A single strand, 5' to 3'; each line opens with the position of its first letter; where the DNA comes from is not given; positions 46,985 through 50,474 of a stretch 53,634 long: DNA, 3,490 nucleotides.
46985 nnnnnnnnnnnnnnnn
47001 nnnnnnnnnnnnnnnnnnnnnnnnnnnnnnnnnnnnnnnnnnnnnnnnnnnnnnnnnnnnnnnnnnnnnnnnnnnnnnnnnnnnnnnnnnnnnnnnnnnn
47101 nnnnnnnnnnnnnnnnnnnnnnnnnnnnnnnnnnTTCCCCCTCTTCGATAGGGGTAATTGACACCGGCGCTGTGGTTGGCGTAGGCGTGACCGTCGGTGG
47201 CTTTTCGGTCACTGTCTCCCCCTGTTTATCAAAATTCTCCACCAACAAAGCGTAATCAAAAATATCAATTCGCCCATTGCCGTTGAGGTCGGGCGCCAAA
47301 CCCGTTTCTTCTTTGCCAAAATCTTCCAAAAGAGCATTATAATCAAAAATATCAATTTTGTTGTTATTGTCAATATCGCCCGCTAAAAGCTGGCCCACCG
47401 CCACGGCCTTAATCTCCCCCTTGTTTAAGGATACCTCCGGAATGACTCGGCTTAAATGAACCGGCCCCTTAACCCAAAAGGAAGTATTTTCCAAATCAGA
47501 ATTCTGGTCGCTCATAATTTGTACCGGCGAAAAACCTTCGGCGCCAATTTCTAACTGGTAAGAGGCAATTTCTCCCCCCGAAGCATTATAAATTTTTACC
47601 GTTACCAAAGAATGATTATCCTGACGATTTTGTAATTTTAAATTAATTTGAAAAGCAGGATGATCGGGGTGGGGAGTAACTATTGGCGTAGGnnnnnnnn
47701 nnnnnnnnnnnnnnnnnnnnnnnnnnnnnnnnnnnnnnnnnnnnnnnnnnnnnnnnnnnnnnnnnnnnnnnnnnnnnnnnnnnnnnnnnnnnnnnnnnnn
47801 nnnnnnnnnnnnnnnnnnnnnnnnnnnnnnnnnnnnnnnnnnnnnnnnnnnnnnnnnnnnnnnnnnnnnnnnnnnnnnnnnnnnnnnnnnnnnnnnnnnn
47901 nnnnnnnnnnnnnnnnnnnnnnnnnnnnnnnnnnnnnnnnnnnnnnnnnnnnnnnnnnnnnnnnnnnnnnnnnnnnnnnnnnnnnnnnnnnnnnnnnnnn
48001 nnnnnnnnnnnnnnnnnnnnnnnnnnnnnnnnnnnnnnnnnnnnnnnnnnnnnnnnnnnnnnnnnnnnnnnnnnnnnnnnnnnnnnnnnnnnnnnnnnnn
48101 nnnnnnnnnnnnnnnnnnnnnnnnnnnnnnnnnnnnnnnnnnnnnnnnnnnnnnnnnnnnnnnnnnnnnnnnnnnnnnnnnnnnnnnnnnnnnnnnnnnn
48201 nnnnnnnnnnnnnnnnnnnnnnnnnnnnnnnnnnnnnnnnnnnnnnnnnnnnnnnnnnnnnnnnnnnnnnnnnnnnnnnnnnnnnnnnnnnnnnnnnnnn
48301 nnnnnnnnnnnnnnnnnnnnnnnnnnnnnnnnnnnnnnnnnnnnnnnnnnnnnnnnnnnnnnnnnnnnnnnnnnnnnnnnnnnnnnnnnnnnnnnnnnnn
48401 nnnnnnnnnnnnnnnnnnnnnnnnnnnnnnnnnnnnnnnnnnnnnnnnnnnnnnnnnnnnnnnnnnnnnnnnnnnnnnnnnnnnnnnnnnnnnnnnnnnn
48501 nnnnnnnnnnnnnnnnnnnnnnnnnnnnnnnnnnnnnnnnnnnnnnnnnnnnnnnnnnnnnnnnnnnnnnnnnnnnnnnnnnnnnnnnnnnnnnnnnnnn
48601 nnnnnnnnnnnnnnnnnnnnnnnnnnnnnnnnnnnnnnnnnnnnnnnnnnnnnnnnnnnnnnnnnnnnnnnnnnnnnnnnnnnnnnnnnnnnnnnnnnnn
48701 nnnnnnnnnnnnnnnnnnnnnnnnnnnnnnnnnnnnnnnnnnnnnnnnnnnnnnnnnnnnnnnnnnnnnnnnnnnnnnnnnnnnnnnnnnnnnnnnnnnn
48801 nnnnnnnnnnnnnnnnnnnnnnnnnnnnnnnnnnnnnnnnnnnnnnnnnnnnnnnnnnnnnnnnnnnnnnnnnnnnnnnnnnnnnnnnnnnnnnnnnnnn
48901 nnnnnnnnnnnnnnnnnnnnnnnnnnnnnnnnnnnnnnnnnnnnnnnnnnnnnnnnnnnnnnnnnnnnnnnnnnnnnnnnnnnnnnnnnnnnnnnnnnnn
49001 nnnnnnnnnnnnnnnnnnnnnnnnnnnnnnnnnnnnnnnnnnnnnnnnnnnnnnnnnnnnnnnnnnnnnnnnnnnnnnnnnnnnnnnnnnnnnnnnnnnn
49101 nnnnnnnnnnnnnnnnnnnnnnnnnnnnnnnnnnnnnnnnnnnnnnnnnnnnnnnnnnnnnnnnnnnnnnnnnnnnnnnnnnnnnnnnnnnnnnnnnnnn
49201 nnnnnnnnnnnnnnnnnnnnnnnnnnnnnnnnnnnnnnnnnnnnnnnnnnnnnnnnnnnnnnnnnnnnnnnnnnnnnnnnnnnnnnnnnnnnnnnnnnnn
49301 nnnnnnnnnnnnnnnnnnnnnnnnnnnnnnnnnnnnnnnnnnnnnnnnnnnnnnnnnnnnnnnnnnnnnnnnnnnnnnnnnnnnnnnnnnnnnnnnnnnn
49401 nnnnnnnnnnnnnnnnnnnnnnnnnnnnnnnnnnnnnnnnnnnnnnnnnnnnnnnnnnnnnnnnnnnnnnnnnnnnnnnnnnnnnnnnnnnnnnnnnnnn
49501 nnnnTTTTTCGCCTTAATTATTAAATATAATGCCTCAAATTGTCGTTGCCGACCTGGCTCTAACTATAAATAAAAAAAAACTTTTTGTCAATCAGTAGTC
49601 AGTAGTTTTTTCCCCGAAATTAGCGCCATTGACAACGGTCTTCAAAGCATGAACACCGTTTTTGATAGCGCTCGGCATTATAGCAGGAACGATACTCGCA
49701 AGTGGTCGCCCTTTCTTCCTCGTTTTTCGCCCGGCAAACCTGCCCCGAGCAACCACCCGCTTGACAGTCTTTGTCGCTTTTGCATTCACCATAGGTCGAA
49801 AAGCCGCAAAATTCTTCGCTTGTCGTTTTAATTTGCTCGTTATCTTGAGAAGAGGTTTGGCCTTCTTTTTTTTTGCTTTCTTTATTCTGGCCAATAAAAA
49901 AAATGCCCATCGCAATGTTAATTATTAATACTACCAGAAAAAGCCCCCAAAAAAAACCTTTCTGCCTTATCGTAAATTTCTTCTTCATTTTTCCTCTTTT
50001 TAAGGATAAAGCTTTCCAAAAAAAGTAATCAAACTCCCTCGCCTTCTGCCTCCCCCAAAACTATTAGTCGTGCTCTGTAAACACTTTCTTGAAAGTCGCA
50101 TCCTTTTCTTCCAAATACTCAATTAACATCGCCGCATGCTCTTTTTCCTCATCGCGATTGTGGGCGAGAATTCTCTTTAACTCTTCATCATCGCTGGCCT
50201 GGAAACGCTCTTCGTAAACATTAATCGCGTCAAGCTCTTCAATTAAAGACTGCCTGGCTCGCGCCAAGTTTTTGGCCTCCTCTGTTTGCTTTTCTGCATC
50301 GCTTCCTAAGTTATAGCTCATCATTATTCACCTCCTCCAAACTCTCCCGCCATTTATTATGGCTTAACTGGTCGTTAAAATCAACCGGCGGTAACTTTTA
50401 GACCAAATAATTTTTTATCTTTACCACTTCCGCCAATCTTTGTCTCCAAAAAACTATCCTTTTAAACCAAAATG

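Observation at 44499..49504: Three-gene surface module: S8 protease-dockerin-LRR giant protein next to two anchored cohesin-like proteins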

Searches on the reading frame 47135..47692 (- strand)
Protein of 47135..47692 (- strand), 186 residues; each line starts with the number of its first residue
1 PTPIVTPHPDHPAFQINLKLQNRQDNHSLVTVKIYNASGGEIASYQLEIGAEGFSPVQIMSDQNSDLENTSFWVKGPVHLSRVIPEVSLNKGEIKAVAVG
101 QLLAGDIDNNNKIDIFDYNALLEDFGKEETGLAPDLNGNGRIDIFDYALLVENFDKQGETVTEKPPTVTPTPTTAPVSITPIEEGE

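Call 65: find_related_loci(query=A6, collection=metagenome_contigs, flank=7000)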
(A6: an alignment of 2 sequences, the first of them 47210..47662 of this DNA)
Query A6 (151 aa) in metagenome_contigs; peptide patterns used: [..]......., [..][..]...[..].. (x = any residue, [..] = any of these).
600 stretches matched a pattern (row limit reached: there are more); 9 encode a relative of the query (tblastn E <= 1e-3); 9 distinct loci.
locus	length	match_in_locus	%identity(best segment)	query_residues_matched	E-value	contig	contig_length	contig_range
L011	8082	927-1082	54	95-148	1e-14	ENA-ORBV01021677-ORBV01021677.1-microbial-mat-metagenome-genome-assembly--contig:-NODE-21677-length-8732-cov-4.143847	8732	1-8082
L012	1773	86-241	46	89-146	2e-11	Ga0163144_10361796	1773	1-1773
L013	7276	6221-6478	33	69-151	3e-10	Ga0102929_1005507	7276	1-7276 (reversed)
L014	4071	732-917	48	91-151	4e-10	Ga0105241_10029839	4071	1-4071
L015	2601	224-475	36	69-142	1e-9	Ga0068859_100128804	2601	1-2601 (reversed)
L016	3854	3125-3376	36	69-142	5e-9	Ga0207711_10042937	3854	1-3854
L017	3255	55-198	40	94-141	3e-8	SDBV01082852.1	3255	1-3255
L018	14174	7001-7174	48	84-140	5e-8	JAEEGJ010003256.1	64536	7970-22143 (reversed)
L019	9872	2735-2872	35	96-141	2e-6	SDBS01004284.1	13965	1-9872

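Call 68: predict_structure(alignment_id=A5)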
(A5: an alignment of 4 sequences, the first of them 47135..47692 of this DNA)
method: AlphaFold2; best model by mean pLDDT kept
length: 186 residues; sequences in the alignment: 4
mean_pLDDT: 46.5   pTM: 0.33
mean pLDDT of the five models: 46.5, 41.8, 38.8, 33.6, 33.2
residues with pLDDT >= 90: 0; 70-90: 17; 50-70: 52; < 50: 117
segments of 3 or more residues with pLDDT < 50: 1-29, 35-40, 50-103, 159-186
pLDDT, mean of each block of 10 residues (from residue 1): 29 40 46 49 55 45 36 35 31 28 54 70 69 60 68 56 30 40 42
secondary structure, 60 per line:
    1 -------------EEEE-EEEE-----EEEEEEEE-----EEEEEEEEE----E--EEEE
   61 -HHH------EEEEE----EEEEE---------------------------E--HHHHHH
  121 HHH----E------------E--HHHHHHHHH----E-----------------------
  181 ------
elements in order: E14-17 E19-22 E28-35 E41-49 E57-60 E71-75 E80-84 H115-123 H144-152

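Call 82: fold_search(model_id=the predicted structure, library=pdb)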
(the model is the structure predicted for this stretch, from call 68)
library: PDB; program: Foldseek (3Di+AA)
matches with E <= 10: 1223; with E <= 0.001: 0
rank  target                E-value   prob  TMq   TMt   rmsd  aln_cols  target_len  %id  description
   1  3c12                  2.7e-02  0.82  0.22  0.28   5.2        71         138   15  Crystal Structure of FlgD from Xanthomonas campestris: Insights into the Hook Capping Essential for Flagellar Assembly (released 2008-12-09)
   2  9i2l_B                3.7e-02  0.72  0.21  0.17   6.2        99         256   11  BtuJ2 - DUF4465 domain containing protein (released 2025-03-05)
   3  9i2l_A                4.7e-02  0.63  0.21  0.16   6.5        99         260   11  BtuJ2 - DUF4465 domain containing protein (released 2025-03-05)
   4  9fct_B                5.0e-02  0.66  0.21  0.17   6.2       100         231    9  BtuJ1 - Bacteroides thetaiotaomicron B12 scavenging protein (released 2024-10-16)
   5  7k2t_A                6.8e-02  0.57  0.20  0.11  13.6       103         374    9  Mg2+/ATP-bound structure of the full-length WzmWzt O antigen ABC transporter in lipid nanodiscs (released 2021-01-13)
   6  3osv_D                7.2e-02  0.80  0.23  0.30   4.6        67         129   18  The crytsal structure of FLGD from P. Aeruginosa (released 2011-05-04)
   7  9fct_A                7.7e-02  0.57  0.21  0.18   6.1       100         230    9  BtuJ1 - Bacteroides thetaiotaomicron B12 scavenging protein (released 2024-10-16)
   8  3osv_C                8.7e-02  0.75  0.23  0.30   4.6        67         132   18  The crytsal structure of FLGD from P. Aeruginosa (released 2011-05-04)
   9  9qpm                  8.7e-02  0.60  0.22  0.19   6.0       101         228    9  BtuJ1 (BT_1491) bound to cyanocobalamin (released 2026-03-25)
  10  4e9k                  1.3e-01  0.41  0.21  0.17   7.1        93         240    9  Crystal structure of a DUF4465 family protein (BACOVA_04221) from Bacteroides ovatus ATCC 8483 at 2.31 A resolution (released 2012-05-16)
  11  3fn9_D                1.4e-01  0.20  0.16  0.05  11.9        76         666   16  Crystal structure of putative beta-galactosidase from bacteroides fragilis (released 2009-01-13)
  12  7eha_C                1.6e-01  0.57  0.23  0.25   7.4        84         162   10  Crystal structure of the flagellar hook cap from Salmonella enterica serovar Typhimurium (released 2021-11-24)
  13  8dne_C                1.7e-01  0.57  0.21  0.11   4.8        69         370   12  CryoEM structure of the A.aeolicus WzmWzt transporter bound to ATP (released 2022-09-21)
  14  6nob                  1.8e-01  0.63  0.22  0.08   4.0        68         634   15  Structure of Glycoside Hydrolase family 32 from Bifidobacterium adolescentis (released 2020-01-22)
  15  2ii7_D                1.9e-01  0.33  0.20  0.33   9.1        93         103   17  Anabaena sensory rhodopsin transducer (released 2007-03-20)
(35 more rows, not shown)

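Call 92: search_solved_structures(query=A5, max_evalue=10, show_alignments=0)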
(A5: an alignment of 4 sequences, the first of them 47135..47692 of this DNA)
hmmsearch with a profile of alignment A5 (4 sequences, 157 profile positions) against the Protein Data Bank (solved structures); distinct sequences matched with E-value up to 10: 28.
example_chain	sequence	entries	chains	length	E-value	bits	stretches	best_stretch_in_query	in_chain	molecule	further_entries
2b59_B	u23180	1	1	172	6.9e-08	36.1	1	41-143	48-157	Cellulosomal scaffolding protein A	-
3kcp_A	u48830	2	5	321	2.5e-07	34.3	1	42-143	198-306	Cellulosomal-scaffolding protein A | Cellulosome anchoring protein cohesin region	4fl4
5g5d_B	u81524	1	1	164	1.1e-06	32.3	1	41-143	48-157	CELLULOSOMAL-SCAFFOLDING PROTEIN A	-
2y3n_B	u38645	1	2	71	1.8e-06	31.5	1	91-144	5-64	CELLULOSOMAL FAMILY-48 PROCESSIVE GLYCOSIDE HYDROLASE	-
5k39_B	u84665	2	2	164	2.3e-06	31.2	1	89-141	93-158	Dockerin module from a protein of unknown function | Ig domain protein group 2 domain protein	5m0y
4wi0_B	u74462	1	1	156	2.4e-06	31.2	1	50-144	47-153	Cellulosomal scaffoldin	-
4u3s_B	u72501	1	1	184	4e-06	30.4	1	50-144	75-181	Cellulosomal scaffoldin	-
2jnk_A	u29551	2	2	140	5.9e-05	26.6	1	92-136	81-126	Hyalurononglucosaminidase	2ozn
2yik_A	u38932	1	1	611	0.0057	20.2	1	88-136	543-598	ENDOGLUCANASE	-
8ajy_B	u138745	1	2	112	0.009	19.5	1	80-125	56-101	Dockerin from ScaH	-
1daq_A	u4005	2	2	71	0.0092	19.5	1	90-136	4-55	ENDOGLUCANASE SS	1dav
2mte_A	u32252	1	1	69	0.011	19.2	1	91-136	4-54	Cellulose 1,4-beta-cellobiosidase (reducing end) CelS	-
5lxv_B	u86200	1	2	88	0.014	18.9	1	79-133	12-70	Carbohydrate-binding protein WP_009985128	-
8x3a_A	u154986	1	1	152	0.019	18.5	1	82-146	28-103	Serine protease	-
8x39_A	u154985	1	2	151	0.019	18.4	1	82-146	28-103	Serine protease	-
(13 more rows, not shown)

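Call 93: search_solved_structures(query=A5, max_evalue=0.00001, show_alignments=3)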
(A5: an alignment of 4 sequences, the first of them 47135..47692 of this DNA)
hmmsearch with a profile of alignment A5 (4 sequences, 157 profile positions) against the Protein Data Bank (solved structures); distinct sequences matched with E-value up to 0.00001: 7.
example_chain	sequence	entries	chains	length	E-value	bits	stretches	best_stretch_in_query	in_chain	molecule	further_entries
2b59_B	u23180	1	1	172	6.9e-08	36.1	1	41-143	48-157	Cellulosomal scaffolding protein A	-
3kcp_A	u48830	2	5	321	2.5e-07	34.3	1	42-143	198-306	Cellulosomal-scaffolding protein A | Cellulosome anchoring protein cohesin region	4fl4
5g5d_B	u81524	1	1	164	1.1e-06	32.3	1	41-143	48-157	CELLULOSOMAL-SCAFFOLDING PROTEIN A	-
2y3n_B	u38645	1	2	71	1.8e-06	31.5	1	91-144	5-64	CELLULOSOMAL FAMILY-48 PROCESSIVE GLYCOSIDE HYDROLASE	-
5k39_B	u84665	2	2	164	2.3e-06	31.2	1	89-141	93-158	Dockerin module from a protein of unknown function | Ig domain protein group 2 domain protein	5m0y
4wi0_B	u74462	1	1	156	2.4e-06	31.2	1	50-144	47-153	Cellulosomal scaffoldin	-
4u3s_B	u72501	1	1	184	4e-06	30.4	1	50-144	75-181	Cellulosomal scaffoldin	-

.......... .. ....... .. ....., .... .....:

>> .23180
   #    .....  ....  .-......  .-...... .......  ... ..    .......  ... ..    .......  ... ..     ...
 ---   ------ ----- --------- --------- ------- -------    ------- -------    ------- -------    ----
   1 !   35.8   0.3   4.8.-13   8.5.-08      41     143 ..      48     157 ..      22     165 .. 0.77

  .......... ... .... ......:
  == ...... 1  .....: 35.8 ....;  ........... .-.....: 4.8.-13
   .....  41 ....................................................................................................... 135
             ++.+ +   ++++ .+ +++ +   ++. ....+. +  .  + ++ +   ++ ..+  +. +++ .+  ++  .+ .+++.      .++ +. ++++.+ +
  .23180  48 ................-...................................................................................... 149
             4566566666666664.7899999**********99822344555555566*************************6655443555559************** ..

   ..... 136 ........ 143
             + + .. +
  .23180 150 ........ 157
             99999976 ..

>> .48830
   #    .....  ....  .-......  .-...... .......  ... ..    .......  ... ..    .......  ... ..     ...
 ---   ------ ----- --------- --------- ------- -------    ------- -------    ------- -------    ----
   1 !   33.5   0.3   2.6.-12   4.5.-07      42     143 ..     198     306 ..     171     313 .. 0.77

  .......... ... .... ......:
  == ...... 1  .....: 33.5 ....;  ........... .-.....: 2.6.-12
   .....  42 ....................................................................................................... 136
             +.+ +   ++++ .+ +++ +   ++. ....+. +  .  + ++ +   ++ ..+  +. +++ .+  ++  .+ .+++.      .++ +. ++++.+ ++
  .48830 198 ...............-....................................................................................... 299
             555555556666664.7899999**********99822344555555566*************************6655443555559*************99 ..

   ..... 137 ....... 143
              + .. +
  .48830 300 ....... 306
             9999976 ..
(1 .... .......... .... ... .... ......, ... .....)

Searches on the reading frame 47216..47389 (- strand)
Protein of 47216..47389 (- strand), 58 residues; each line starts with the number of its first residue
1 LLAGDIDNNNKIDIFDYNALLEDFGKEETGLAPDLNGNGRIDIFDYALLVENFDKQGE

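Call 70: search_solved_structures(query=window:47216-47389:-, max_evalue=10, show_alignments=3)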
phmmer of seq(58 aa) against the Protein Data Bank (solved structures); distinct sequences matched with E-value up to 10: 16.
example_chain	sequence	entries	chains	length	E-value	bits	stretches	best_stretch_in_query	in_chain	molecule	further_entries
8x3a_A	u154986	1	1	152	0.00067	23.1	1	3-49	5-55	Serine protease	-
8x39_A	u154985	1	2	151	0.0007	23.1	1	3-49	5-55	Serine protease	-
2jnk_A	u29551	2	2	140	0.0011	22.4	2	3-48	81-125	Hyalurononglucosaminidase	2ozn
5nrm_B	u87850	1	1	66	0.0022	21.5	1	4-49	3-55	DocCel5: Type I dockerin repeat domain from A. cellulolyticus family 5 endoglucanase WP_01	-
5nrk_B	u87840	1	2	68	0.0031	21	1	4-49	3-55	DocCel5: Type I dockerin repeat domain from A. cellulolyticus family 5 endoglucanase WP_01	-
8zvk_A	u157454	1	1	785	0.0037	20.8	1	2-49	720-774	AaBgIC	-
5lxv_B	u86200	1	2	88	0.0076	19.8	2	3-46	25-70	Carbohydrate-binding protein WP_009985128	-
2y3n_B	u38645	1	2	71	0.06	17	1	2-55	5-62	CELLULOSOMAL FAMILY-48 PROCESSIVE GLYCOSIDE HYDROLASE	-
5k39_B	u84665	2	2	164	0.078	16.6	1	10-54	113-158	Dockerin module from a protein of unknown function | Ig domain protein group 2 domain protein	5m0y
4uyp_B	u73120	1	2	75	0.099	16.3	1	3-51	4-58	Cellulosomal scaffoldin adaptor protein B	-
4uyq_B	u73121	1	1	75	0.12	16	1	4-51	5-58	Cellulosomal scaffoldin adaptor protein B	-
8ajy_B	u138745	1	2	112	0.14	15.8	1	3-38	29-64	Dockerin from ScaH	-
6kth_A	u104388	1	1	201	0.48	14.2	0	33-55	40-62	Juvenile hormone diol kinase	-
3pm8_A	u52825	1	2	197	0.65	13.8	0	32-50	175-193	Calcium-dependent protein kinase 2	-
4yrb_A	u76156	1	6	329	1.7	12.5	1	9-47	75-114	L-threonine 3-dehydrogenase, mitochondrial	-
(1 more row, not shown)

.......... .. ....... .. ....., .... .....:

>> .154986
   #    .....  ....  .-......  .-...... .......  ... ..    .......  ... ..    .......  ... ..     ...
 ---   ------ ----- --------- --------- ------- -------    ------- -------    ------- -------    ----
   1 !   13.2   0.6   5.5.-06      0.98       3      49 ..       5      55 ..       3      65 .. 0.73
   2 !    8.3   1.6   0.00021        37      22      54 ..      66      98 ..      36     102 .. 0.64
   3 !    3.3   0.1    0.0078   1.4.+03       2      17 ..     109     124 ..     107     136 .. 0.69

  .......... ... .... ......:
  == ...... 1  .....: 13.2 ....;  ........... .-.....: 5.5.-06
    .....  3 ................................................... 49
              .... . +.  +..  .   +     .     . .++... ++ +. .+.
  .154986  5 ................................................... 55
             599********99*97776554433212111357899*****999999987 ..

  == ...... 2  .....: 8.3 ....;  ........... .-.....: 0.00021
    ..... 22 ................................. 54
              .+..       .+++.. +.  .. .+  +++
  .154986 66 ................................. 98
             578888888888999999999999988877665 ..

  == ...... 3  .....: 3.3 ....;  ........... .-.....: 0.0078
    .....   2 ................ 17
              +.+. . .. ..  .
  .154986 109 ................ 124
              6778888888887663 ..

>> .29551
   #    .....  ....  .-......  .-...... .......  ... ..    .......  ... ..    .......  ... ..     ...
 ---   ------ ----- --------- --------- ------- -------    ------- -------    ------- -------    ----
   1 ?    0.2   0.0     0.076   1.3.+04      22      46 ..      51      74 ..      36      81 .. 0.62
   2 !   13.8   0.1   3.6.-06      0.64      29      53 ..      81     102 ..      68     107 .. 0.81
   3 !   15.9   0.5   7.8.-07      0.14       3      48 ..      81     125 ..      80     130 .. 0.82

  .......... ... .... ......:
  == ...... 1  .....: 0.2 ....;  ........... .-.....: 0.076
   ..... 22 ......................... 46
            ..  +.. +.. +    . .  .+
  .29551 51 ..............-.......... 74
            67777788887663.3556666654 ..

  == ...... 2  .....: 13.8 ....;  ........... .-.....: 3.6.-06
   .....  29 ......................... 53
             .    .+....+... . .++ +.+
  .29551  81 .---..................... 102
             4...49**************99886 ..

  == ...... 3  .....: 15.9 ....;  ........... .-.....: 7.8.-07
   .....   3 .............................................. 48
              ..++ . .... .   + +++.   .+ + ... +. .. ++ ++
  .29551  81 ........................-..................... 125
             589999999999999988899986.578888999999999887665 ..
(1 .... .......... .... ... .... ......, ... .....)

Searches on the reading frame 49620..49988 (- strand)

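Call 36: search_protein_families(library=pfam, proteins=[window:49620-49988:-], max_evalue=0.001)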
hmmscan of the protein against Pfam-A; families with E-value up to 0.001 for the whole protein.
window:49620-49988:- (122 aa): 0 families

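Call 74: search_protein_families(library=ncbifam, proteins=[window:49620-49988:-], max_evalue=10)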
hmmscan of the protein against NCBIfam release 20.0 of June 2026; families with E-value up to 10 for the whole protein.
window:49620-49988:- (122 aa): 6 families
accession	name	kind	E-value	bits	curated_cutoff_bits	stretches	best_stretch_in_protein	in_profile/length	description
TIGR04289.1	heavy_Cys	domain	7e-19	68.2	50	1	68-121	1-52/52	eight-cysteine-cluster domain-containing protein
TIGR04292.1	heavy_Cys_CGP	equivalog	1.7e-12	46.9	200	1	37-122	95-179/381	CGP-CTERM-anchored Cys-rich protein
NF042931.1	SAG1386_EF1546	equivalog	0.0097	16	80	1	16-59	35-79/158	SAG1386/EF1546 family surface-associated protein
NF004285.1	PRK05696.1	equivalog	0.039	13.7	179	1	9-54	18-64/171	flagellar basal body-associated protein FliL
NF045999.1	MAG1140_fam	equivalog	0.047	13.8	35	1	10-56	5-51/126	MAG1140 family protein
NF033866.1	blaCDD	exception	0.062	12.4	600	1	8-43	3-35/310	CDD family class D beta-lactamase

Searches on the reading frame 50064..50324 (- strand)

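Call 36: search_protein_families(library=pfam, proteins=[window:50064-50324:-], max_evalue=0.001)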
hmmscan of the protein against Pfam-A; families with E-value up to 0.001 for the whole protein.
window:50064-50324:- (86 aa): 1 family
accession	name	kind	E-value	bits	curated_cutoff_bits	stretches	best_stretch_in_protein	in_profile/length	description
PF22277.2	EncFtn-like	-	1.1e-24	86.4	27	1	9-83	5-79/85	EncFtn-like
